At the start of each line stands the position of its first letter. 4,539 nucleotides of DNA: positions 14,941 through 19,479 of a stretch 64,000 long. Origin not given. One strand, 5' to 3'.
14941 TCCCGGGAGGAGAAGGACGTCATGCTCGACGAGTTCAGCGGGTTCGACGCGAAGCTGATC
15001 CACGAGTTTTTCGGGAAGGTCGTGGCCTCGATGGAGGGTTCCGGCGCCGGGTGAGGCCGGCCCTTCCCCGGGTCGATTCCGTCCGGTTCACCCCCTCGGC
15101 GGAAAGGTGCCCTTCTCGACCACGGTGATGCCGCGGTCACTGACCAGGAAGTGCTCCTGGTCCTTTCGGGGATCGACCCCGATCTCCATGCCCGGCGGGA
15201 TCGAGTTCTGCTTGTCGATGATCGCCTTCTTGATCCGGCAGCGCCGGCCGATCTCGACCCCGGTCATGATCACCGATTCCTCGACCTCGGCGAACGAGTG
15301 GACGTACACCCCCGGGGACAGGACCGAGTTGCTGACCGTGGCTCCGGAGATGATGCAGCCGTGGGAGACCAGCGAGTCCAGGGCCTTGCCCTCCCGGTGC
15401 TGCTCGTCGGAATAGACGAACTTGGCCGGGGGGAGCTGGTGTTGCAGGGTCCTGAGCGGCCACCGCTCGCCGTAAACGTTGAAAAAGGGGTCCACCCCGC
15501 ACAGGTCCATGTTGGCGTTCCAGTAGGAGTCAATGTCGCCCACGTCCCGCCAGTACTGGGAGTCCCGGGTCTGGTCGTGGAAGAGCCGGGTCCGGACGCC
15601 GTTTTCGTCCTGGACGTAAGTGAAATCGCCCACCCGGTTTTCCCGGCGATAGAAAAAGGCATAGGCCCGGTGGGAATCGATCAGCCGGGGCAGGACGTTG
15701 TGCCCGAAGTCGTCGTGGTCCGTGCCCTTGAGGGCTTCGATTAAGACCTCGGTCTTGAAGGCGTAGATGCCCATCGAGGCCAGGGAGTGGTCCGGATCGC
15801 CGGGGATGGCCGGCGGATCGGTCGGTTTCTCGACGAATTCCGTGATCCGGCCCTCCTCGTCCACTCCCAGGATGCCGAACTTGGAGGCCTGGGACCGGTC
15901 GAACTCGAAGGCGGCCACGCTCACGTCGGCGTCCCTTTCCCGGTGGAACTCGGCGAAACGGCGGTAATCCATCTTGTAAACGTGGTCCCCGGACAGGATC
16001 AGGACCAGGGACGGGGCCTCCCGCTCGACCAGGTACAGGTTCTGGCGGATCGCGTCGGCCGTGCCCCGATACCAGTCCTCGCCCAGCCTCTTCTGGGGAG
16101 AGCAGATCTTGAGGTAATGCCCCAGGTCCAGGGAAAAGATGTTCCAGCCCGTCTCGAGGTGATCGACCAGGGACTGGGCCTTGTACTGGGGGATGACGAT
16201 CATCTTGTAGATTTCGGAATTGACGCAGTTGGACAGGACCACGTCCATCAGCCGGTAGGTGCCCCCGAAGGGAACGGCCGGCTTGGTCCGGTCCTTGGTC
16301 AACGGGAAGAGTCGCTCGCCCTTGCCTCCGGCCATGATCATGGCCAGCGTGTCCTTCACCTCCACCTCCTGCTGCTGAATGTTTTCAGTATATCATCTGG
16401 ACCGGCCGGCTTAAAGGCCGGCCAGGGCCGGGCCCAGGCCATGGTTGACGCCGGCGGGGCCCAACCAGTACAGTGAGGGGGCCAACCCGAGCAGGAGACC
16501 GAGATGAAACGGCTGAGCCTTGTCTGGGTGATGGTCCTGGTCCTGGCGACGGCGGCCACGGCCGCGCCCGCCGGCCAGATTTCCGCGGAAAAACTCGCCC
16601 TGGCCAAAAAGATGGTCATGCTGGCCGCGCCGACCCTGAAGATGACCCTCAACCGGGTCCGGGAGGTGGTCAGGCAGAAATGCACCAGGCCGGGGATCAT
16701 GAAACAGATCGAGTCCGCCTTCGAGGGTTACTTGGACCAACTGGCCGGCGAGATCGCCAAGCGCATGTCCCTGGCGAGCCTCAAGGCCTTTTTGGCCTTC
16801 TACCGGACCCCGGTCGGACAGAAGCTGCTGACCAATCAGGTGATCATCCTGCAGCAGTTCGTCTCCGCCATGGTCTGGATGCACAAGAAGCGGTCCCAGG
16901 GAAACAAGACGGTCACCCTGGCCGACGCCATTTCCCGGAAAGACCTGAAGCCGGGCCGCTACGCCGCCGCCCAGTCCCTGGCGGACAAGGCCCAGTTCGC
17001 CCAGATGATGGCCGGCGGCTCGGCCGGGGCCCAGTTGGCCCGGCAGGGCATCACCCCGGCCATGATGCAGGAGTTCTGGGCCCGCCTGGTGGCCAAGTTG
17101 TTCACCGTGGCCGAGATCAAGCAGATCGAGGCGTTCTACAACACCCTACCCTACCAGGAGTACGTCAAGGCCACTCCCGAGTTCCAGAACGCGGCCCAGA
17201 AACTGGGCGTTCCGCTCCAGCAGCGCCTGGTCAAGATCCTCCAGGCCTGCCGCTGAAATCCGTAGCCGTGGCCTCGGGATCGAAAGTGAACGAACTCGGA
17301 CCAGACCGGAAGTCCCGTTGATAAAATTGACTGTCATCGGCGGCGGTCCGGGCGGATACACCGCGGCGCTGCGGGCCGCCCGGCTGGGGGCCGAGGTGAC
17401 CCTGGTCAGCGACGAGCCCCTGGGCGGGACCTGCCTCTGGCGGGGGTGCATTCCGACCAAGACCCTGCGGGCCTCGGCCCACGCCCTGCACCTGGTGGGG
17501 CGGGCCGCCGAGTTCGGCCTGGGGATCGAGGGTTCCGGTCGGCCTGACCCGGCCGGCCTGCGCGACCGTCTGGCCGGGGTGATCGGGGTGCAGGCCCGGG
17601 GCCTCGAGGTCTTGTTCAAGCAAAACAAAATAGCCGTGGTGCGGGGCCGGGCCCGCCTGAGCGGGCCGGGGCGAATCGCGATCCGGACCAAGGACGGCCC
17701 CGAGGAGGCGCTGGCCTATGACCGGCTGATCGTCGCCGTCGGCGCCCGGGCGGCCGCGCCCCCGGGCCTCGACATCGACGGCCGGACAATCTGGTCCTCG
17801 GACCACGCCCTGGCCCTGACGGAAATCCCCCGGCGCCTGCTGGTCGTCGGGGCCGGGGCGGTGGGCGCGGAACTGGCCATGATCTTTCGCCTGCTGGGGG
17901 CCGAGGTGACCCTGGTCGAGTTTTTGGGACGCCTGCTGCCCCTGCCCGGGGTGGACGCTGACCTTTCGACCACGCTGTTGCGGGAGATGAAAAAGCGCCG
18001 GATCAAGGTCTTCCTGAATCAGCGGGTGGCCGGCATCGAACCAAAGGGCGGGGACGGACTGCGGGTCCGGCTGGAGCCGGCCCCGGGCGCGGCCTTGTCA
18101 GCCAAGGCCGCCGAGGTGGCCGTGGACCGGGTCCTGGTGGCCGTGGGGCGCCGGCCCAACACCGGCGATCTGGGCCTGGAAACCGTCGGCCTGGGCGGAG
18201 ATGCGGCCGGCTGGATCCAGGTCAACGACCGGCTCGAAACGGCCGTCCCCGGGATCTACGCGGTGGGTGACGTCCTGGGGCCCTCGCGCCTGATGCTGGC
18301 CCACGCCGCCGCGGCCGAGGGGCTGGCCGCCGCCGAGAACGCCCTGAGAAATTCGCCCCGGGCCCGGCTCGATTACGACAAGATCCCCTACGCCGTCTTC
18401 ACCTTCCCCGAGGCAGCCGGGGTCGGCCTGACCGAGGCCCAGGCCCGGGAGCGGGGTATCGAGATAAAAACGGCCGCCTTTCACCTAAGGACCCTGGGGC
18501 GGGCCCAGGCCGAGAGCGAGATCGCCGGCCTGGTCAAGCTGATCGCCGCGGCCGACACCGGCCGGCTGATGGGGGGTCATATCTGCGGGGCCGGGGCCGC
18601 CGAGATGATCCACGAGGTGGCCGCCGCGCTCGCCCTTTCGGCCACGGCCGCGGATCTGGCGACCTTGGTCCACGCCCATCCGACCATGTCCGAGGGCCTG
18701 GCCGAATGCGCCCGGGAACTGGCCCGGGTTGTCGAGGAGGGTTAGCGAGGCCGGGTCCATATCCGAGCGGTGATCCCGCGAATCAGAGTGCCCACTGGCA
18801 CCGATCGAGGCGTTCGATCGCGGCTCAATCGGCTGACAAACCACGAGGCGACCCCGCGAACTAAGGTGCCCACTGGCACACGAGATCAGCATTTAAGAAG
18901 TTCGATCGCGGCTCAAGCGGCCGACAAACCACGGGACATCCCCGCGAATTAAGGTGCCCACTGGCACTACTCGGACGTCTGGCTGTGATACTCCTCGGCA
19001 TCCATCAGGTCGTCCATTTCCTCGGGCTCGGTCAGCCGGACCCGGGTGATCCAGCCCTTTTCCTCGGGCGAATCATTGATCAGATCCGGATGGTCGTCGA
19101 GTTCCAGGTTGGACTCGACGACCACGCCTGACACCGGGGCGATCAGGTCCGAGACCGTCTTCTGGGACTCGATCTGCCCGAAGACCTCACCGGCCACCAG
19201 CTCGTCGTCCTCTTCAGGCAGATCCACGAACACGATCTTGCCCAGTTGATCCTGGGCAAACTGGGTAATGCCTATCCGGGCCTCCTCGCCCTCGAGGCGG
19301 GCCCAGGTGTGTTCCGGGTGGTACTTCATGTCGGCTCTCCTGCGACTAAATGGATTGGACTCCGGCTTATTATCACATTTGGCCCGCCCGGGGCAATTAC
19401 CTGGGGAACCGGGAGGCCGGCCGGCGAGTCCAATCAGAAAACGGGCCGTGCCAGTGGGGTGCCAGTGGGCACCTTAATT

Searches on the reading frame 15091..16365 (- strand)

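Call 26: search_protein_families(library=pfam, proteins=[window:15091-16365:-], max_evalue=0.00001)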
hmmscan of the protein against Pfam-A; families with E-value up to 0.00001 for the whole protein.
window:15091-16365:- (425 aa): 4 families
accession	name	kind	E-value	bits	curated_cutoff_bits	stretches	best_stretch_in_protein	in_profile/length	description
PF00483.29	NTP_transferase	-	3.5e-60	204.1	21.2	1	8-288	2-242/245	Nucleotidyl transferase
PF24894.1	Hexapep_GlmU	-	3e-41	140.2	23.3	1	312-416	1-104/104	GlmU-like, C-terminal hexapeptide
PF25247.1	LbH_GLGC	-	7.9e-11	42.5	27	0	370-421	74-129/135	GLGC left-handed parallel beta-helix domain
PF25084.1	LbH_EIF2B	-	9.1e-07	29.3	54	1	335-395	26-87/105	EIF2B subunit epsilon LbH domain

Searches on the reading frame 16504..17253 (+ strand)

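Call 26: search_protein_families(library=pfam, proteins=[window:16504-17253:+], max_evalue=0.00001)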
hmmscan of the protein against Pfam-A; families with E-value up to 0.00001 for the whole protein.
window:16504-17253:+ (250 aa): 1 family
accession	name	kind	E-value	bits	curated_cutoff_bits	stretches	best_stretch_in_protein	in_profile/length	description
PF09832.14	DUF2059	-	8.9e-13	48.5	23.6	1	78-123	5-50/60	Uncharacterized protein conserved in bacteria (DUF2059)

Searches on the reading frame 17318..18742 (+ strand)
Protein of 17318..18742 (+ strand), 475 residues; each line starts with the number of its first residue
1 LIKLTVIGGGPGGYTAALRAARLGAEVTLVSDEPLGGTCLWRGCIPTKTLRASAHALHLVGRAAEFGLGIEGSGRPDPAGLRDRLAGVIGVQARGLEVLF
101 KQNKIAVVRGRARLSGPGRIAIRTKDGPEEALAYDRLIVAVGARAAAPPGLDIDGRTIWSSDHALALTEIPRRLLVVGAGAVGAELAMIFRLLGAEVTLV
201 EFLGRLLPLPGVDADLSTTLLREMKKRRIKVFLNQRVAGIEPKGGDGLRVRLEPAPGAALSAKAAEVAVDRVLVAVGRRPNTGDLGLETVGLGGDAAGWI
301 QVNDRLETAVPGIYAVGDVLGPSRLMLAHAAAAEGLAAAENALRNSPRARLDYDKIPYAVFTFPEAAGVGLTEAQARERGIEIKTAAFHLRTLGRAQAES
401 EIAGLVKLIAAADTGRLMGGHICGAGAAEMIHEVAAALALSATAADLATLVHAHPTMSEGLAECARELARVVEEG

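Call 26: search_protein_families(library=pfam, proteins=[window:17318-18742:+], max_evalue=0.00001)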
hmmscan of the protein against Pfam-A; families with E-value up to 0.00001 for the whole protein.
window:17318-18742:+ (475 aa): 7 families
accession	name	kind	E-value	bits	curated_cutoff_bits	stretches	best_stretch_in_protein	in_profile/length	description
PF07992.20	Pyr_redox_2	-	1.8e-64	218.4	26.1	1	3-335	2-291/291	Pyridine nucleotide-disulphide oxidoreductase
PF02852.28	Pyr_redox_dim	-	7.5e-33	113.5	25.3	1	356-463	1-108/110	Pyridine nucleotide-disulphide oxidoreductase, dimerisation domain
PF00070.33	Pyr_redox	-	1.8e-21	76.8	22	1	173-251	1-78/82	Pyridine nucleotide-disulphide oxidoreductase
PF01134.28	GIDA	-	3.9e-10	39.8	22.1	1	4-55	2-51/391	Glucose inhibited division protein A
PF12831.13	FAD_oxidored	-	9e-07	29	27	1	5-39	3-38/416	FAD dependent oxidoreductase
PF03486.20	HI0933_like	-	1.5e-06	28.3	50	0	3-32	2-31/244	HI0933-like protein Rossmann domain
PF13738.12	Pyr_redox_3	-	3.1e-06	27.1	30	0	136-317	127-305/305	Pyridine nucleotide-disulphide oxidoreductase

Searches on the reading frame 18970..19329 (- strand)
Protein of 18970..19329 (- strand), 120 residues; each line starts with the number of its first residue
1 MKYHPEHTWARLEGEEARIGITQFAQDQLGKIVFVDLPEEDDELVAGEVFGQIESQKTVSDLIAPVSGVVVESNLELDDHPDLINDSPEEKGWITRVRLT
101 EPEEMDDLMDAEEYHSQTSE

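Call 26: search_protein_families(library=pfam, proteins=[window:18970-19329:-], max_evalue=0.00001)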
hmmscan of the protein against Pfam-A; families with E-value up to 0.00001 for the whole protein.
window:18970-19329:- (120 aa): 1 family
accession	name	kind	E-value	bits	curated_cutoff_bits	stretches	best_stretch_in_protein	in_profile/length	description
PF01597.25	GCV_H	-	2e-39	134.7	22.2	1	2-118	2-119/122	Glycine cleavage H-protein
